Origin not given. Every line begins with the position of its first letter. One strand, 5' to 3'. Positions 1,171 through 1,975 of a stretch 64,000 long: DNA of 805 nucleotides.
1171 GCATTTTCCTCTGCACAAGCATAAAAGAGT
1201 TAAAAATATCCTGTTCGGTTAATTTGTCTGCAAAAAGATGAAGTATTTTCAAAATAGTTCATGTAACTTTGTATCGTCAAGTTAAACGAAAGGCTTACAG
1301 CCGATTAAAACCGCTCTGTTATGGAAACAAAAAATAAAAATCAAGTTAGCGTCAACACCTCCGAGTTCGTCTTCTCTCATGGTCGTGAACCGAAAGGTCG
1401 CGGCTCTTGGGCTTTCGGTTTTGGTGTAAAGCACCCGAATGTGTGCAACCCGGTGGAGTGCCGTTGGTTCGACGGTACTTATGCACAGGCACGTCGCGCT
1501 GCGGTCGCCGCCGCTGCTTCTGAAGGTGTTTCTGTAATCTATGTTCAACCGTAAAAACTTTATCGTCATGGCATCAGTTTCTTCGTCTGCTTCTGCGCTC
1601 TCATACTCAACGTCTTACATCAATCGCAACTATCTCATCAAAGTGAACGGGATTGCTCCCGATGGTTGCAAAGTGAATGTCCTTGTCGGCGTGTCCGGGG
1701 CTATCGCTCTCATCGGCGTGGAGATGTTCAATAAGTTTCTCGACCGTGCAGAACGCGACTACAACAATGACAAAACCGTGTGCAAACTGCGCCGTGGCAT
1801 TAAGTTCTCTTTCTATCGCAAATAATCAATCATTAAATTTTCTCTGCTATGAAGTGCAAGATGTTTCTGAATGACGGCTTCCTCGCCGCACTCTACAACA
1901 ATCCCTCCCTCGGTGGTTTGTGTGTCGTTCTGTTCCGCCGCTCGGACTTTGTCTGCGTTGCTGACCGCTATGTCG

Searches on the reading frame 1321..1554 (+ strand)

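Call 78: search_protein_families(library=phrogs, proteins=[window:1321-1554:+], max_evalue=0.01)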
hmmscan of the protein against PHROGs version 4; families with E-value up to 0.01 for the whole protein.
window:1321-1554:+ (77 aa): 0 families

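Call 79: search_protein_families(library=pfam, proteins=[window:1321-1554:+], max_evalue=1)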
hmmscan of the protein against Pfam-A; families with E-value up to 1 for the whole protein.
window:1321-1554:+ (77 aa): 1 family
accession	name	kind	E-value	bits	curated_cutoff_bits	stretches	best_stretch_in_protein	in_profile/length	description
PF23368.1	DUF7092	-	0.13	13.3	24.5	1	45-66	2-23/77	Domain of unknown function (DUF7092)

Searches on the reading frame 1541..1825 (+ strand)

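Call 78: search_protein_families(library=phrogs, proteins=[window:1541-1825:+], max_evalue=0.01)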
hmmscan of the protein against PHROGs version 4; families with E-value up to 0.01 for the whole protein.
window:1541-1825:+ (94 aa): 1 family
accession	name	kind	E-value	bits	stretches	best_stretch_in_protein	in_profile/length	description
phrog_32997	-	unknown function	6.6e-31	107.4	1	16-94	5-82/82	-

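Call 79: search_protein_families(library=pfam, proteins=[window:1541-1825:+], max_evalue=1)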
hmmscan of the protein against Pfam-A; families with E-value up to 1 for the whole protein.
window:1541-1825:+ (94 aa): 0 families
